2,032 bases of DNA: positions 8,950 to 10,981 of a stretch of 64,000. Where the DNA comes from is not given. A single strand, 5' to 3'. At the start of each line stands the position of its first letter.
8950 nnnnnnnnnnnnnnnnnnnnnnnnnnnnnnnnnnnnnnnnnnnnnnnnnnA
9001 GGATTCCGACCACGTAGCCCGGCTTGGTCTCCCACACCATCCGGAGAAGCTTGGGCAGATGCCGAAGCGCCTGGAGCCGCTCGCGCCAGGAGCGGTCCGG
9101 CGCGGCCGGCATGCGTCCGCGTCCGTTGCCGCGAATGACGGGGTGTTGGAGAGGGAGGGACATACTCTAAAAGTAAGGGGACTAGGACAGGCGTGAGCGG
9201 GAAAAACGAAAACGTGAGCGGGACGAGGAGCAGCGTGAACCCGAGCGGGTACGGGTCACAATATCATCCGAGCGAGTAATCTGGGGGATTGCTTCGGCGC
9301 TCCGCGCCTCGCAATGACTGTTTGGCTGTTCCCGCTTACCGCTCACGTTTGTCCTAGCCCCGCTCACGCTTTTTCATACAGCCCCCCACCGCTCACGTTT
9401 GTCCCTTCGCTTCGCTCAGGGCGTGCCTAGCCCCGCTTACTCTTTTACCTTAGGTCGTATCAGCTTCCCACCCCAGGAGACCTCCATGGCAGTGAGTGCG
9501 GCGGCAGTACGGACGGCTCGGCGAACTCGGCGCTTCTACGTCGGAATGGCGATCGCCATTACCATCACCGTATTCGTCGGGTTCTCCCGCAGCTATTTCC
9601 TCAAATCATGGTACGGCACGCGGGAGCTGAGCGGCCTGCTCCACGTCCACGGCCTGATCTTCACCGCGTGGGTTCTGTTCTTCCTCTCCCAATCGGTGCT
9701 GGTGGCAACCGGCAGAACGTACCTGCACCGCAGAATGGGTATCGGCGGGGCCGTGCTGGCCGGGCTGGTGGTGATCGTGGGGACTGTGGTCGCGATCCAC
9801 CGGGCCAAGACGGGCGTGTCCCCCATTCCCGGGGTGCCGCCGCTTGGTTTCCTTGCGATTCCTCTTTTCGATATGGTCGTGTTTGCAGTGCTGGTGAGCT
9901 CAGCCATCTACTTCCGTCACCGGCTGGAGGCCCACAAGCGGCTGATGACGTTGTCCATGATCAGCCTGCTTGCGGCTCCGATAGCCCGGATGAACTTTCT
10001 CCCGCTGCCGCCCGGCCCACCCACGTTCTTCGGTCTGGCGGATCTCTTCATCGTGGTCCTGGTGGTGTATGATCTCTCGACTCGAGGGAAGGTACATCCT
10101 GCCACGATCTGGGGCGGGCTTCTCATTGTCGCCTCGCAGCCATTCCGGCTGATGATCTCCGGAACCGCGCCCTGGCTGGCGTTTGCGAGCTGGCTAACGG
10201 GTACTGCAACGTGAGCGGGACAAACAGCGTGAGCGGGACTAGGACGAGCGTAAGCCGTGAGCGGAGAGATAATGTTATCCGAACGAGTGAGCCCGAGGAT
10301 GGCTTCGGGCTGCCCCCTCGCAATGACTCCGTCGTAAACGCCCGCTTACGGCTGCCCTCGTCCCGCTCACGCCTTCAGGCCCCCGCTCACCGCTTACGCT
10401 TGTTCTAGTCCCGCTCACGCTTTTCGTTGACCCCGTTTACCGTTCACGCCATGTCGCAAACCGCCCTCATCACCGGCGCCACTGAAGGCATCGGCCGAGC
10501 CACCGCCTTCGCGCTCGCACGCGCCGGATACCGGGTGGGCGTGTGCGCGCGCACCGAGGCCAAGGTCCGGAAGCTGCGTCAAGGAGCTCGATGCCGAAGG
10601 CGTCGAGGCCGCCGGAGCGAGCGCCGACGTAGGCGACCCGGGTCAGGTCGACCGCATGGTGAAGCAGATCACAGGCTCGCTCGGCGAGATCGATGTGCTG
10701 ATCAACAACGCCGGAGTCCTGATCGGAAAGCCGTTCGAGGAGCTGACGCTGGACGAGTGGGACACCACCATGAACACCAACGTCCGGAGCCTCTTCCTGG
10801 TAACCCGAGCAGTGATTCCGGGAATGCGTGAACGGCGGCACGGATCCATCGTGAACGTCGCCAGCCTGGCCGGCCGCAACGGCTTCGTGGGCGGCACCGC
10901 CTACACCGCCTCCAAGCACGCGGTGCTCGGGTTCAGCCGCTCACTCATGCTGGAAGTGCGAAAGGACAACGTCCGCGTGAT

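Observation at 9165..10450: Two ORF-less cassettes of the same family bracket a membrane-protein gene and share a conserved ~65-nt core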

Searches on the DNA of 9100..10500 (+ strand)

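Call 9: search_rna_families(source=window, start=9100, end=10500, threshold=evalue, max_evalue=10, show_alignments=3)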
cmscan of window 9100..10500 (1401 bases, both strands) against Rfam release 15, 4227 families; matches with E-value up to 10: 7.
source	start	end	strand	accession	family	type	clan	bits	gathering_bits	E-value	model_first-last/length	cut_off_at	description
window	10227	10420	-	RF04159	MIR1437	Gene; miRNA;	-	41.8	168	2.4e-05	1-192/192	no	MIR1437 microRNA precursor family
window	10208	10451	-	RF04119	MIR1858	Gene; miRNA;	-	35.6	137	0.00057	1-197/197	no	MIR1858 microRNA precursor family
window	9184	9406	-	RF04119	MIR1858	Gene; miRNA;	-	27.9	137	0.031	1-197/197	no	MIR1858 microRNA precursor family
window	10225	10373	+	RF04119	MIR1858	Gene; miRNA;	-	21.5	137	0.85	1-197/197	no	MIR1858 microRNA precursor family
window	10002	10046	+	RF02224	sX5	Gene; sRNA;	-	14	50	8.3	1-49/49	no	Xanthomonadaceae sRNA sX5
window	9778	9824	+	RF02975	DUF3800-XI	Gene; sRNA;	-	13.9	37.8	3.8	1-48/48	no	DUF3800-XI RNA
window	9580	9697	+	RF02115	FAM13A-AS1_2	Gene; lncRNA;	-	13.2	38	7.6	1-110/110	no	FAM13A antisense RNA 1 conserved region 2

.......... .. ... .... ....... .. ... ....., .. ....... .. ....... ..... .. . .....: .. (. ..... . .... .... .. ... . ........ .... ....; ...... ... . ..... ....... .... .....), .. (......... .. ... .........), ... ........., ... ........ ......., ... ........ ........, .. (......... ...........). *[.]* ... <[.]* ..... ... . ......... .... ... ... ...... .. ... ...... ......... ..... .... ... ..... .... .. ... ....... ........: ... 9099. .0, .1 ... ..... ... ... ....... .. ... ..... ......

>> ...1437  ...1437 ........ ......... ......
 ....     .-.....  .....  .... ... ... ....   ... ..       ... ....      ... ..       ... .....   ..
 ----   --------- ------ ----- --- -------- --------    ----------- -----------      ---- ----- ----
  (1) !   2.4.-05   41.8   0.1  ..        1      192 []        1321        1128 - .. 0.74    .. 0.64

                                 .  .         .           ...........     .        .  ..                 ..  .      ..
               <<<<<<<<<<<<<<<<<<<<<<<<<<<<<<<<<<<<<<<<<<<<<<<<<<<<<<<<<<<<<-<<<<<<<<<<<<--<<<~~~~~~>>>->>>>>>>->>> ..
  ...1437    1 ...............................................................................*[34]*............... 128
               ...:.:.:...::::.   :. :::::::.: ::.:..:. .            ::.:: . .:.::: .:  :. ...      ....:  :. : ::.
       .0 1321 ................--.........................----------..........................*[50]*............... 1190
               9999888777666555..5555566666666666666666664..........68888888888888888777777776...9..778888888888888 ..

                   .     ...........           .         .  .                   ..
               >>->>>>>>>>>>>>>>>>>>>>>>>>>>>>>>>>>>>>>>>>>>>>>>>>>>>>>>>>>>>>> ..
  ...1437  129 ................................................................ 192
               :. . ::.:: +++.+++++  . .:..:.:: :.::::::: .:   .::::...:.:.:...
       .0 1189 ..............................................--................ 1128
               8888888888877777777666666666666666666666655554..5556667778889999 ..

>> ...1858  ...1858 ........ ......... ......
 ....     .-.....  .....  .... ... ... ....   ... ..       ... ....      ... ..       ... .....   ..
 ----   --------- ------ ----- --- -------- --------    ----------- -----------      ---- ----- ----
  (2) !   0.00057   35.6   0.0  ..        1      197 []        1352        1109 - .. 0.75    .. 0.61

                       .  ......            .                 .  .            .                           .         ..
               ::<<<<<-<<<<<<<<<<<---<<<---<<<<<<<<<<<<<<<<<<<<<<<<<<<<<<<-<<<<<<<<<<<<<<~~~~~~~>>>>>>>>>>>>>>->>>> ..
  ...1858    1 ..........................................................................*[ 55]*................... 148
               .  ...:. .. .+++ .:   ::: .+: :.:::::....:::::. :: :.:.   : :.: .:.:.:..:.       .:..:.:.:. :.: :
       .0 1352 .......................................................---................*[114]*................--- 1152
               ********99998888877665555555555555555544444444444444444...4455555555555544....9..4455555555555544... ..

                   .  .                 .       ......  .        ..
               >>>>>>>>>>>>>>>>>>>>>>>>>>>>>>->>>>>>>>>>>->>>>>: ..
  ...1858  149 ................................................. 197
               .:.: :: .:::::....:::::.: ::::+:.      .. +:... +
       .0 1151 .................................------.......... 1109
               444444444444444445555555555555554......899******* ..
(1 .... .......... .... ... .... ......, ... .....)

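Call 34: search_rna_families(sources=[L044, L046, L057, L063, L075, L082, L114, L118, L121, L128, L134, L008, L022, L141, L051, L071, L035], threshold=gathering)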
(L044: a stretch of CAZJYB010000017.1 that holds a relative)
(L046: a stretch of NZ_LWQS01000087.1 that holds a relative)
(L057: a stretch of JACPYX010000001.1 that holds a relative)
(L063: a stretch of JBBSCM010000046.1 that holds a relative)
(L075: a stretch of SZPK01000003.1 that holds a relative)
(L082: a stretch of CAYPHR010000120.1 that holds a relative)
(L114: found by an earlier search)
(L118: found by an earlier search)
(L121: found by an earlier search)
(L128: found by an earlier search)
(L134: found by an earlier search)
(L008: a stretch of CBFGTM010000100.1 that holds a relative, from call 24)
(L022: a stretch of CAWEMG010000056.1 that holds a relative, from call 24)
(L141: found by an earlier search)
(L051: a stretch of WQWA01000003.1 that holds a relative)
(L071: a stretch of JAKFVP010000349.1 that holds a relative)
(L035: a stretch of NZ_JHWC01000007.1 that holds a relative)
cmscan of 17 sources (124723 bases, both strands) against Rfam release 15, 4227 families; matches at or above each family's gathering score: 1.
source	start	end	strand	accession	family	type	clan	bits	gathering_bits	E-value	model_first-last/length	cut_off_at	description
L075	516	712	-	RF00162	SAM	Cis-reg; riboswitch;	CL00012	72.3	44.4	1.1e-14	1-108/108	no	SAM riboswitch aptamer (S box leader)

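Call 67: search_rna_families(source=L001, start=2950, end=3400, threshold=evalue, max_evalue=1)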
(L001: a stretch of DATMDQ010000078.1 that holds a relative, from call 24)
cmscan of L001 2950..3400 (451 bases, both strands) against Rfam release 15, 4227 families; matches with E-value up to 1: 1.
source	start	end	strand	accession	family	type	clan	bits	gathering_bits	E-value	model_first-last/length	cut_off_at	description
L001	3149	3185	+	RF01687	Acido-Lenti-1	Gene; sRNA;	-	27.9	37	0.00019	1-46/46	no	Acido-Lenti-1 RNA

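Call 72: search_with_rna_model(model_id=R1, sources=[L001, L002, L003, L004, L005, L006, L007, L008, L009, L010, L011, L012, L013, L014, L015, L016, L017, L018, L019, L020, L021, L022, L023, L024, L269, L270, L271, L272, L273, L274, L275, L276, L277, L278, L279, L280, L281, L282, L283, L284, L285, L286, L287, L288, L289, L290, L291, L292, L293, L294, L295, L296, L297, L298, L299, L300, L301, L302, L303, L304, L305, L306, L307, L308, L309, L310, L311, L312, L313, L314, L315, L316, L317, L318, L319, L320, L321, L322, L323, L324, L325, L326, L327, L328, L329, L330, L331, L332, L333, L334, L155, L178, L189, L224, L042], max_evalue=0.1)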
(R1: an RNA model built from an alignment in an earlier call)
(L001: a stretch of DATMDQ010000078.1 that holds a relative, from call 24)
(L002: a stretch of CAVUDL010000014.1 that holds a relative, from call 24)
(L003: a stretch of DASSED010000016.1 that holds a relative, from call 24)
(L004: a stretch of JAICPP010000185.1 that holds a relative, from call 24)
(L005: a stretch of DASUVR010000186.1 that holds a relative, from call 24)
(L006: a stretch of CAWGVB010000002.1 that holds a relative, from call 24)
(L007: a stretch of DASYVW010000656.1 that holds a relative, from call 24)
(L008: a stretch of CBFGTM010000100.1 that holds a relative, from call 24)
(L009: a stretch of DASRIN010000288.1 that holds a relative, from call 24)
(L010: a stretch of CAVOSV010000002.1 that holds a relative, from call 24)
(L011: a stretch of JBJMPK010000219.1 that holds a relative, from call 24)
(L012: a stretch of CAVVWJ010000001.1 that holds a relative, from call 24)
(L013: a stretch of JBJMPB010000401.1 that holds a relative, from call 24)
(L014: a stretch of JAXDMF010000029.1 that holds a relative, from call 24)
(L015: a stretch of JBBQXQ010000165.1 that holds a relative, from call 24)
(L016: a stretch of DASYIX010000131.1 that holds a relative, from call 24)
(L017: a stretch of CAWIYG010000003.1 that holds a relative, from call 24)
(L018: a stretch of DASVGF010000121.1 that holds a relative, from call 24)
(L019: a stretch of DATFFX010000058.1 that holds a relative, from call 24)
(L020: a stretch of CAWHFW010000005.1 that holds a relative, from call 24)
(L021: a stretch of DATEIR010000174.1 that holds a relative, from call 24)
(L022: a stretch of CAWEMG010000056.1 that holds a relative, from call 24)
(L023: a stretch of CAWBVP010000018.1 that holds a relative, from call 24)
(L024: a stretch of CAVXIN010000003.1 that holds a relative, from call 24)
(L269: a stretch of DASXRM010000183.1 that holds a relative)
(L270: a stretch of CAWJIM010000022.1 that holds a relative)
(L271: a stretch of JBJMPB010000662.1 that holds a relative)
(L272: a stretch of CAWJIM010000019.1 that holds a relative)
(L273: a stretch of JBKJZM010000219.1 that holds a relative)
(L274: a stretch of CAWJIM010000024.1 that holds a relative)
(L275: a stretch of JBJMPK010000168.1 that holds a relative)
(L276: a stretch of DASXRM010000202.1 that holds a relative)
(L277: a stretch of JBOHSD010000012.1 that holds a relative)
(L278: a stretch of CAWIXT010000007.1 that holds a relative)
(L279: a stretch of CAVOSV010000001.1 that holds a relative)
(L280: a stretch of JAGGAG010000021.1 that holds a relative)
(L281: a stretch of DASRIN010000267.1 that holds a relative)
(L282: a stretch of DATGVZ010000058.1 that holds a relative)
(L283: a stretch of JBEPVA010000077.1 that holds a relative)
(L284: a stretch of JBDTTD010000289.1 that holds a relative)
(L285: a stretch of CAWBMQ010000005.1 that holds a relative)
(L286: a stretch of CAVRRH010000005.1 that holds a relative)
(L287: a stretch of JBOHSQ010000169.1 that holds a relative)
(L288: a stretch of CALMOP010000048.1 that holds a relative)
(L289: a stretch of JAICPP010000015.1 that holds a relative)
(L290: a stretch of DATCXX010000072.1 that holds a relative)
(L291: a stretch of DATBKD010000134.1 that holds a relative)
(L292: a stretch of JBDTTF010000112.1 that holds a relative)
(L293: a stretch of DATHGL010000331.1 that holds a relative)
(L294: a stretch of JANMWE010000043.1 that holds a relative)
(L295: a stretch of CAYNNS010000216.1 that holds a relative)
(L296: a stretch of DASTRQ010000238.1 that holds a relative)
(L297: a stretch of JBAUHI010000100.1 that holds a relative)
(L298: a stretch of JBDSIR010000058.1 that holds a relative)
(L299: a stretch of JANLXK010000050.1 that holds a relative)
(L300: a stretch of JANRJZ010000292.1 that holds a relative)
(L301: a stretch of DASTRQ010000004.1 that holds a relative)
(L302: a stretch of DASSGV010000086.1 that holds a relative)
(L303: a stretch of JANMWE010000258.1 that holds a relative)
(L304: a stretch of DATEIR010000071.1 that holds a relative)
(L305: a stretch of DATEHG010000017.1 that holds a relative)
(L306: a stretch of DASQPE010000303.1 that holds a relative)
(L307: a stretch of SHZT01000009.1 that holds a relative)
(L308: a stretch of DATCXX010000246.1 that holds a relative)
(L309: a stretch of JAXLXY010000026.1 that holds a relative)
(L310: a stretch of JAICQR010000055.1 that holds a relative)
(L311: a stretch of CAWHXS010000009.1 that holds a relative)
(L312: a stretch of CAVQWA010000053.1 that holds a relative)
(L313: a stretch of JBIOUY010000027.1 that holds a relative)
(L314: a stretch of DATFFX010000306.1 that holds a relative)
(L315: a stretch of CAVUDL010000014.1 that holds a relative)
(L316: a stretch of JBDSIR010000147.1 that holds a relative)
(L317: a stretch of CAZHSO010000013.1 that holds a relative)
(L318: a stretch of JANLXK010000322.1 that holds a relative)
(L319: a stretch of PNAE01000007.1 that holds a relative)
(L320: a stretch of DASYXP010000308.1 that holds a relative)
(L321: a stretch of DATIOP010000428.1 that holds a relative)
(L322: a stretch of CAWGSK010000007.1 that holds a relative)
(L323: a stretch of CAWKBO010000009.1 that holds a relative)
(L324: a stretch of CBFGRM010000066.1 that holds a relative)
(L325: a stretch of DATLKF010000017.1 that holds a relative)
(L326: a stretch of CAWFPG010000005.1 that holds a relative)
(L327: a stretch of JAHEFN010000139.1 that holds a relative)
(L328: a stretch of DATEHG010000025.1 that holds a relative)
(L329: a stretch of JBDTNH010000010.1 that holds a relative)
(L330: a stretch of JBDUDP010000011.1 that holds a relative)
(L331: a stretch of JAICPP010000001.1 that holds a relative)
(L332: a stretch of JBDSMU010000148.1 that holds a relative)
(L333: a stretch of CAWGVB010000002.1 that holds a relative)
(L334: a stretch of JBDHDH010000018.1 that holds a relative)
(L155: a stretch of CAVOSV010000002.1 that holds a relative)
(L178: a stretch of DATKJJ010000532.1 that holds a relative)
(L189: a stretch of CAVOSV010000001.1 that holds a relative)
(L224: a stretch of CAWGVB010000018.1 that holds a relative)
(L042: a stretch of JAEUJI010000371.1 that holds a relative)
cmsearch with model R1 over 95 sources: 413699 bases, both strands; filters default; matches with E-value up to 0.1: 8.
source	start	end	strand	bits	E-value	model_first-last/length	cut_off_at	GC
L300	39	79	-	51.6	3.9e-10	1-40/40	no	0.71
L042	5936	5976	+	51.5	4.1e-10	1-40/40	no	0.71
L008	4613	4651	-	46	1e-08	1-40/40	no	0.54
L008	5783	5820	-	43.9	3.3e-08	1-40/40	no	0.58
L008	4700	4753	+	38.3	8.6e-07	1-40/40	no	0.61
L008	5837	5890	+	37.6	1.3e-06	1-40/40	no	0.61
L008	4652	4682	-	36.2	2.9e-06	6-37/40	no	0.61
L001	3250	3314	+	23.8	0.0038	1-40/40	no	0.71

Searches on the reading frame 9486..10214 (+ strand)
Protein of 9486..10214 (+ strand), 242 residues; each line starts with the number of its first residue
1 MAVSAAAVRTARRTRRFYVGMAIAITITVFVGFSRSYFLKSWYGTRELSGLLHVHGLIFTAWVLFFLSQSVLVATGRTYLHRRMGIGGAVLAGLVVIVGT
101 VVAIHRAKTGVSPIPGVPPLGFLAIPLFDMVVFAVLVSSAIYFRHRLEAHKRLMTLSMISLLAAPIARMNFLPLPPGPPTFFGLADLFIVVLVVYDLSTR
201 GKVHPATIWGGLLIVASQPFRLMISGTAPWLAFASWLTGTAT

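Call 7: search_protein_families(library=pfam, proteins=[window:9486-10214:+], max_evalue=0.01)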
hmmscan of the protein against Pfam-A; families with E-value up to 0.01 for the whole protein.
window:9486-10214:+ (242 aa): 0 families

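Call 23: find_encoding_contigs(protein=window:9486-10214:+, flank=4000, max_places=8)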
Protein window:9486-10214:+ (242 aa): 1 contig read that carries it; 1 place shown.
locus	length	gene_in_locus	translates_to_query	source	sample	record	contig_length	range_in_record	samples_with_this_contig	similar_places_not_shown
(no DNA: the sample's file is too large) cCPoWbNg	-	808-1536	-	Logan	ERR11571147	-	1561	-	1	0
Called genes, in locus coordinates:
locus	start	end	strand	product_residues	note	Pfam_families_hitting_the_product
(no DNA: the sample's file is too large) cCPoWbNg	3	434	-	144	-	?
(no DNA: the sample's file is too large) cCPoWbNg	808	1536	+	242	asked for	-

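Call 24: find_related_loci(query=window:9486-10214:+, collection=genome_contigs, flank=5000)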
Query window:9486-10214:+ (242 aa) in genome_contigs; peptide patterns used: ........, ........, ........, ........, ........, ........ (x = any residue, [..] = any of these).
212 stretches matched a pattern; 26 encode a relative of the query (tblastn E <= 1e-3); 26 distinct loci.
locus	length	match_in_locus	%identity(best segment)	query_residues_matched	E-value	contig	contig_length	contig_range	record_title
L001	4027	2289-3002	90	1-238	1e-133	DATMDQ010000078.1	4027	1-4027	MAG TPA_asm: Gemmatimonadales bacterium isolate SMAG_U13412 k141_1269058, whole genome shotgun sequence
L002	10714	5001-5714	88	1-238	6e-131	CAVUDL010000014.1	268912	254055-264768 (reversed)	MAG: uncultured Gemmatimonadales bacterium isolate MFD02840.bin.1.159 genome assembly, contig: contig_52273, whole genom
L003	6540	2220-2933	82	1-238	2e-128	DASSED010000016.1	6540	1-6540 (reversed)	MAG TPA_asm: Gemmatimonadales bacterium isolate SMAG_U968 k141_745156, whole genome shotgun sequence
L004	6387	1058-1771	80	1-238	2e-124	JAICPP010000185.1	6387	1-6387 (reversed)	MAG: Gemmatimonadales bacterium isolate TY_FP_2_bin.28 k141_3450397_length_6387_cov_9.3737, whole genome shotgun sequenc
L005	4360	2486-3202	80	1-238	2e-123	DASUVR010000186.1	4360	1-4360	MAG TPA_asm: Gemmatimonadales bacterium isolate SMAG_U1820 k141_1835320, whole genome shotgun sequence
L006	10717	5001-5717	80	1-238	2e-121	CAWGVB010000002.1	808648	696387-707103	MAG: uncultured Gemmatimonadales bacterium isolate MFD09018.bin.2.1 genome assembly, contig: contig_17821, whole genome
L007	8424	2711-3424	75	1-238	3e-115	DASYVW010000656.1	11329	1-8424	MAG TPA_asm: Gemmatimonadales bacterium isolate SMAG_U6264 k141_28464, whole genome shotgun sequence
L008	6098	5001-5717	77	1-239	6e-114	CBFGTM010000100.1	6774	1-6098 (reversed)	MAG TPA_asm: uncultured Gemmatimonadales bacterium isolate SRR28857639_binner13_Refined_3 genome assembly, contig: ERZ27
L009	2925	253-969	76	1-239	2e-117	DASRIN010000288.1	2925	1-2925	MAG TPA_asm: Gemmatimonadales bacterium isolate SMAG_U10111 k141_364654, whole genome shotgun sequence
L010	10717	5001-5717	78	1-238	5e-112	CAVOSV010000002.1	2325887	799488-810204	MAG: uncultured Gemmatimonadales bacterium isolate MFD00392.bin.1.1 genome assembly, contig: contig_4921, whole genome s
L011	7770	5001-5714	74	2-239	3e-112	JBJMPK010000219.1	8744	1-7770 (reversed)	MAG: Gemmatimonadales bacterium isolate H1_16_all_fractions_metab_conc_20_65_10 k255_4775301, whole genome shotgun seque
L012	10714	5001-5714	73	1-238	2e-111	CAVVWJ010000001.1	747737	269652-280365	MAG: uncultured Gemmatimonadales bacterium isolate MFD07737.bin.1.47 genome assembly, contig: contig_3485, whole genome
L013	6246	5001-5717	78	1-238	5e-110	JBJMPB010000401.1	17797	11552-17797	MAG: Gemmatimonadales bacterium isolate 12C16O_0h_50_P10_coass_bin_6 k141_624519, whole genome shotgun sequence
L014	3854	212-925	74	1-238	2e-109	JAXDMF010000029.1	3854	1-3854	MAG: Gemmatimonadales bacterium isolate BP_635 scaffold_7211189, whole genome shotgun sequence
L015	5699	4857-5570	73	1-238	2e-104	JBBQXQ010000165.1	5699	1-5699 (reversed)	MAG: Gemmatimonadales bacterium isolate Co_metawrap_2123 Cmw_2123_k141_23813348_length_5699_cov_9.0000, whole genome sho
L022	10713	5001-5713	87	1-238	2e-82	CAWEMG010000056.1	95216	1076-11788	MAG: uncultured Gemmatimonadales bacterium isolate MFD02840.bin.2.212 genome assembly, contig: contig_69894, whole genom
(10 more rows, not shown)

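Call 50: search_protein_families(library=pfam, proteins=[L003:3029-3391:+, L003:3472-6162:+], max_evalue=0.01)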
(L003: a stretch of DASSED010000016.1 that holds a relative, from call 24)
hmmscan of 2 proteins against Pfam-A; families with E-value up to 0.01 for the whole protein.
L003:3029-3391:+ (121 aa): 2 families
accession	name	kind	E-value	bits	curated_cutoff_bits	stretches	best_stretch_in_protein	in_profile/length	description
PF05635.17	23S_rRNA_IVP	-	8.4e-32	110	33.8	1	6-107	2-103/106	23S rRNA-intervening sequence protein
PF22296.2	bAvd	-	0.0031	18.4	40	1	14-107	8-99/107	bAvd-like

L003:3472-6162:+ (897 aa): 6 families
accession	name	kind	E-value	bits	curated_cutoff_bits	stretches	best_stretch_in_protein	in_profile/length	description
PF00069.31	Pkinase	-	7.2e-44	150.6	31.7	1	18-276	1-254/263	Protein kinase domain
PF07714.23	PK_Tyr_Ser-Thr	-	5.4e-28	98.4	23.1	1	20-276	3-251/258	Protein tyrosine and serine/threonine kinase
PF07676.18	PD40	-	8.6e-21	73.8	20.9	2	766-795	7-37/38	WD40-like Beta Propeller Repeat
PF01636.29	APH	-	2.7e-07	31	23.2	1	24-129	5-107/239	Phosphotransferase enzyme family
PF00930.27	DPPIV_N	-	1.7e-05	24.2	22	1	748-788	23-63/354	Dipeptidyl peptidase IV (DPP IV) N-terminal region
PF03109.22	ABC1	-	0.00014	21.5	22.9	0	54-166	112-218/244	ABC1 atypical kinase-like domain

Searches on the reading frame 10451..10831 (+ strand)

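Call 7: search_protein_families(library=pfam, proteins=[window:10451-10831:+], max_evalue=0.01)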
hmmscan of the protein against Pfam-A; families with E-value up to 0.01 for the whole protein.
window:10451-10831:+ (126 aa): 2 families
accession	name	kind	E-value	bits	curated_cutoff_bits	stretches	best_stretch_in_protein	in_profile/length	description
PF00106.31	adh_short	-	4.8e-09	36.4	26.6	1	3-44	1-42/195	short chain dehydrogenase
PF13561.12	adh_short_C2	-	0.0059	16.6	27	1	9-43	1-37/236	Enoyl-(Acyl carrier protein) reductase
